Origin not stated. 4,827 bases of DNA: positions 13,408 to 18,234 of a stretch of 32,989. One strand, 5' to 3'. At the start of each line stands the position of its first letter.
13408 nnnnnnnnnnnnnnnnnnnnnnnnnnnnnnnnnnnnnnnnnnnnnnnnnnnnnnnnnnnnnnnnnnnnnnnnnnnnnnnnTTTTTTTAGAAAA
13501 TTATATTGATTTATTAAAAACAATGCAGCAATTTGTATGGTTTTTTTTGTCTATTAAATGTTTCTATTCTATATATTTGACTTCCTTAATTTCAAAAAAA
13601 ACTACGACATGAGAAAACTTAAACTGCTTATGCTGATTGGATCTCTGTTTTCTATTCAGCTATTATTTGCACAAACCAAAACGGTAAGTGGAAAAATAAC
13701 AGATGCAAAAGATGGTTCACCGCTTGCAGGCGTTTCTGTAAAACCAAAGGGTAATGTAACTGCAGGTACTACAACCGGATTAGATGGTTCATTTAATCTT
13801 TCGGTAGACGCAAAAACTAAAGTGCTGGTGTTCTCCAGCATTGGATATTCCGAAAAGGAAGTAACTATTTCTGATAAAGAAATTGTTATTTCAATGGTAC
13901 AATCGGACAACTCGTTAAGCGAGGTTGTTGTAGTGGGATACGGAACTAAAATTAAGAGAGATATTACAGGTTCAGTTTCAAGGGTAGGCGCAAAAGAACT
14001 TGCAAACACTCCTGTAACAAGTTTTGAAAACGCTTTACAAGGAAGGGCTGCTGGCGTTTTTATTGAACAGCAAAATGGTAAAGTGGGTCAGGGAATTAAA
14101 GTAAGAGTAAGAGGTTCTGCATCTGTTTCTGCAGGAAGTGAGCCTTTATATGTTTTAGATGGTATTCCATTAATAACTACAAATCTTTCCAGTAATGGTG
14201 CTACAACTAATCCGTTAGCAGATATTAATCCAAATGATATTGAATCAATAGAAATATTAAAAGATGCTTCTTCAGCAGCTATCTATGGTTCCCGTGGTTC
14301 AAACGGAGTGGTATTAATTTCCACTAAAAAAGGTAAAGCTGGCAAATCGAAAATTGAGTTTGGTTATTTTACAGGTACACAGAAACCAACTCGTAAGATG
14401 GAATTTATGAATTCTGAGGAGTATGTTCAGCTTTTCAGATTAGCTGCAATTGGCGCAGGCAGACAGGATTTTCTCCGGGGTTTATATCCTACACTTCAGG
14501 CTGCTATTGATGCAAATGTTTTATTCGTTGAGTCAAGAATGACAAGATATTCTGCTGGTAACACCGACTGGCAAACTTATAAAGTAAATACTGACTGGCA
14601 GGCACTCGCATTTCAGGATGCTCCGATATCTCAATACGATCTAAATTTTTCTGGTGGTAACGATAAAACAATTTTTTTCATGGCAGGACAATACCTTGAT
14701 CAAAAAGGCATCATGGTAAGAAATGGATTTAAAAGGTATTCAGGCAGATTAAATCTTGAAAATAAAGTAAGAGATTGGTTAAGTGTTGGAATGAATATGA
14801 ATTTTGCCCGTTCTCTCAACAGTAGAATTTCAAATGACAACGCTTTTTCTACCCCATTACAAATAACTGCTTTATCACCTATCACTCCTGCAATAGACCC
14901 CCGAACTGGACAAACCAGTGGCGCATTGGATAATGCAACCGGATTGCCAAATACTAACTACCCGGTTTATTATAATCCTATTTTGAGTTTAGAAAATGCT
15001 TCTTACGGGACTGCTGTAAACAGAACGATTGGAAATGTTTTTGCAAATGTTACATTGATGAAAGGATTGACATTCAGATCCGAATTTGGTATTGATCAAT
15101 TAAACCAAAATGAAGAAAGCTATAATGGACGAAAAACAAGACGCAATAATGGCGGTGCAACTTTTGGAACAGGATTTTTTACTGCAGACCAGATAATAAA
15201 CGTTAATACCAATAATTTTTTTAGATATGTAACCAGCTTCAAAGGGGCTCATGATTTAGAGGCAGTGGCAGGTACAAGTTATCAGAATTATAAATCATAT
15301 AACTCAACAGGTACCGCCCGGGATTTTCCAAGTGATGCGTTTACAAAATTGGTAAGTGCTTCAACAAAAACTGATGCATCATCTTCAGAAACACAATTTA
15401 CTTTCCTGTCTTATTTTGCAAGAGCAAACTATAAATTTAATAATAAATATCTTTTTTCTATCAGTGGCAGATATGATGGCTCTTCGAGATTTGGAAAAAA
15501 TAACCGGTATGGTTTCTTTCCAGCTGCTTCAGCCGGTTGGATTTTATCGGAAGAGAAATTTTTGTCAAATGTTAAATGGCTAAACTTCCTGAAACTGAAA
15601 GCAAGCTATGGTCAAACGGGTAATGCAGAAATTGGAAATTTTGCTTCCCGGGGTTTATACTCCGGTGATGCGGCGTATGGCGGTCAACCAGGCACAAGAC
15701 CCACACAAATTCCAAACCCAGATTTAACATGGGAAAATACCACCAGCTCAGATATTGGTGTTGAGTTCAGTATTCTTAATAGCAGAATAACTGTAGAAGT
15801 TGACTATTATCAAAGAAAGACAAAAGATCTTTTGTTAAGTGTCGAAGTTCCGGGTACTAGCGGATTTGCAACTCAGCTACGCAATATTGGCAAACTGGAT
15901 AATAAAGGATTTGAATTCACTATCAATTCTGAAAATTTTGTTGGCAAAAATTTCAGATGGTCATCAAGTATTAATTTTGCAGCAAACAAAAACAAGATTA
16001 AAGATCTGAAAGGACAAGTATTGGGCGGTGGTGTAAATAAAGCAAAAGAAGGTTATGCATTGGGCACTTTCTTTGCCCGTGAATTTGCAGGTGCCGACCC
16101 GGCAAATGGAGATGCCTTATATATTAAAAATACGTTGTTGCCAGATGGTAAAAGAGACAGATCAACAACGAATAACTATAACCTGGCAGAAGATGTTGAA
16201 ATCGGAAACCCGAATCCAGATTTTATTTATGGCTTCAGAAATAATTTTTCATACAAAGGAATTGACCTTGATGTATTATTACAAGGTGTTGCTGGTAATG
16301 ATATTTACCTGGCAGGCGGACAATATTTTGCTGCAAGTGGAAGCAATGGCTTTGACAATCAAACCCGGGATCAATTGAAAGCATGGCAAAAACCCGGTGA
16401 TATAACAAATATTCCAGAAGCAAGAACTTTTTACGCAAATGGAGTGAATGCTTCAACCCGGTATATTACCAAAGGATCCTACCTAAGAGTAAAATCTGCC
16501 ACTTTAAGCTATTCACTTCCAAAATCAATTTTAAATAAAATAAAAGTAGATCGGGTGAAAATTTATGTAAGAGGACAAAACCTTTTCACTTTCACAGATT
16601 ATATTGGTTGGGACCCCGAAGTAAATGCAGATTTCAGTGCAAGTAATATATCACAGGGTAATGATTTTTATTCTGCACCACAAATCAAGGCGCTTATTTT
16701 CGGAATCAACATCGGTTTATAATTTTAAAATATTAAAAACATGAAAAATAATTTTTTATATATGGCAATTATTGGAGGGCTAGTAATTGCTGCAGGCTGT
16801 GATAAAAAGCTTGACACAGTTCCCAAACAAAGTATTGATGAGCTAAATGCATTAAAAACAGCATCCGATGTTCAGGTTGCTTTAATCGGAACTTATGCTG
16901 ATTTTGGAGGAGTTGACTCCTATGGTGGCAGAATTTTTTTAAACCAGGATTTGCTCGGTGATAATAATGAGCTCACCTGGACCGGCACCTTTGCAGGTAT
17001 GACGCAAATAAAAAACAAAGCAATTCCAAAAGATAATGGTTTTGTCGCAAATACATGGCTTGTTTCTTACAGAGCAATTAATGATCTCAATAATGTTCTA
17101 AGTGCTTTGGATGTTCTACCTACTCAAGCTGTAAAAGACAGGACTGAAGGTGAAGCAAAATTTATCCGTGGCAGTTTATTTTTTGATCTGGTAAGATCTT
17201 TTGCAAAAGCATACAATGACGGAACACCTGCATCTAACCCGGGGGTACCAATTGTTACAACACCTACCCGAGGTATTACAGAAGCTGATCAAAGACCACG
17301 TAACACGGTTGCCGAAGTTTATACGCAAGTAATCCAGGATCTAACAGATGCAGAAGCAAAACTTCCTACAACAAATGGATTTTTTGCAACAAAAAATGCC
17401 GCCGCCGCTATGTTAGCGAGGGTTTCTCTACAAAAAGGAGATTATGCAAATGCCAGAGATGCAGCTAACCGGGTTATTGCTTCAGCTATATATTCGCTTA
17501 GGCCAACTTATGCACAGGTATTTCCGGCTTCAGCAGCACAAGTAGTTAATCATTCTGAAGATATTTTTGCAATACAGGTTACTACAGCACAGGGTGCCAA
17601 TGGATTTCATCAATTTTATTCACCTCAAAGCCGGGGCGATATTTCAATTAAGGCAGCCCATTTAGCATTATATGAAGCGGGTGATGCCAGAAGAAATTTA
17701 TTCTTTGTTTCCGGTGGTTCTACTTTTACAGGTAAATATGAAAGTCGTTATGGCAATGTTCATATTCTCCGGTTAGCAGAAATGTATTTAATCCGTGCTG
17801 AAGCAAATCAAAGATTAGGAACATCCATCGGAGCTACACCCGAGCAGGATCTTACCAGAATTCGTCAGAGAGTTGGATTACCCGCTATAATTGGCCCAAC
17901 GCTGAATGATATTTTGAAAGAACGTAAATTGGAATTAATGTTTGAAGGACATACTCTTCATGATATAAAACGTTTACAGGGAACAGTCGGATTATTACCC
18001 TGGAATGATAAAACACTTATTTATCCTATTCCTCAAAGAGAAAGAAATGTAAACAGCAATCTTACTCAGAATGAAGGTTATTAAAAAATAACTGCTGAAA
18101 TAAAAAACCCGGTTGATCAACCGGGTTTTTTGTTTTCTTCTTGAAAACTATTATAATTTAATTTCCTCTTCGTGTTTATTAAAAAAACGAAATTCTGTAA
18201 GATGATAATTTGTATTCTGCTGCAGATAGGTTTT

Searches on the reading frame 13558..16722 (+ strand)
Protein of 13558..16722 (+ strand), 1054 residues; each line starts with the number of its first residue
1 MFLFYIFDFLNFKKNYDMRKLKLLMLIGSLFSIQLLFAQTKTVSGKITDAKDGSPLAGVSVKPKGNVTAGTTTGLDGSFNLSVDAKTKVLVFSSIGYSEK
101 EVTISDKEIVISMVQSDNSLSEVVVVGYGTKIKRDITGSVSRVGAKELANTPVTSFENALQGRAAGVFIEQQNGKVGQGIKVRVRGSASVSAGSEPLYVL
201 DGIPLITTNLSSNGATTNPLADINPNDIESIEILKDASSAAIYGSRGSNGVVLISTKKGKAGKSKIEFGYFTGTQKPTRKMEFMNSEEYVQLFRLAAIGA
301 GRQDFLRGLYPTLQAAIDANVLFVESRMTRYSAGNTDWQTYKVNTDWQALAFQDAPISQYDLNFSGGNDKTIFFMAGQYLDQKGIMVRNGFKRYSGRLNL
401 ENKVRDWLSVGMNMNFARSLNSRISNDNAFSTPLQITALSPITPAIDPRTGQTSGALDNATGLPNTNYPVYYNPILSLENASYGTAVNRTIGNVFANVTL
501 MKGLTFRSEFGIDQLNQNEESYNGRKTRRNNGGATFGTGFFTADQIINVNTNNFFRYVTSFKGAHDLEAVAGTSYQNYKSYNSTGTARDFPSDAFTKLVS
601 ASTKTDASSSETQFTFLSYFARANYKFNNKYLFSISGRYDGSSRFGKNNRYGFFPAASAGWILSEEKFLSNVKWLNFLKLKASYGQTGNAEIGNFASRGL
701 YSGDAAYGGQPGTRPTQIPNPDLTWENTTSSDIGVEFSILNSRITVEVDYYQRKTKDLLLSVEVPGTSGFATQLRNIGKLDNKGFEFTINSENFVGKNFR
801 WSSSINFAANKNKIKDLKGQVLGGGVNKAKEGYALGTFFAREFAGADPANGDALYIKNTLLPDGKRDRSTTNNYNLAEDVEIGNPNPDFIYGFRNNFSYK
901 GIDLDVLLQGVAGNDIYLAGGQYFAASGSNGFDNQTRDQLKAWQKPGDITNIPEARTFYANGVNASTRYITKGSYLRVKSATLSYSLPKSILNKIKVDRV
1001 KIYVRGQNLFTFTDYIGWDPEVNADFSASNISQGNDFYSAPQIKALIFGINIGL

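Call 70: search_protein_families(library=pfam, proteins=[window:13558-16722:+], max_evalue=0.00001)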
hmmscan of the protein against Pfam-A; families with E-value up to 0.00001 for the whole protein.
window:13558-16722:+ (1054 aa): 4 families
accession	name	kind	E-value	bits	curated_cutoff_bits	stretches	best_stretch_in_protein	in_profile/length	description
PF07715.20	Plug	-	2.3e-21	76.8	23.9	1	133-251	2-107/107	TonB-dependent Receptor Plug Domain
PF00593.30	TonB_dep_Rec_b-barrel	-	1.5e-20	75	27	1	459-1009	24-436/436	TonB dependent receptor-like, beta-barrel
PF13715.12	CarbopepD_reg_2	-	7.2e-15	55.2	32.2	1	43-125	1-88/88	CarboxypepD_reg-like domain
PF13620.12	CarboxypepD_reg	-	4.1e-09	37.1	32.3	1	42-104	1-69/82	Carboxypeptidase regulatory-like domain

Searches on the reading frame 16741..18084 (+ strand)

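Call 70: search_protein_families(library=pfam, proteins=[window:16741-18084:+], max_evalue=0.00001)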
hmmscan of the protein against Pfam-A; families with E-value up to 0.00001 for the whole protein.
window:16741-18084:+ (447 aa): 2 families
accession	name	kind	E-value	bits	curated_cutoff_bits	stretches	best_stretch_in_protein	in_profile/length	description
PF07980.17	SusD_RagB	-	1.5e-23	84.4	23.1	1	335-447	151-297/297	SusD family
PF14322.12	SusD-like_3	-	4.3e-23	83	27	1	56-230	28-191/191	Starch-binding associating with outer membrane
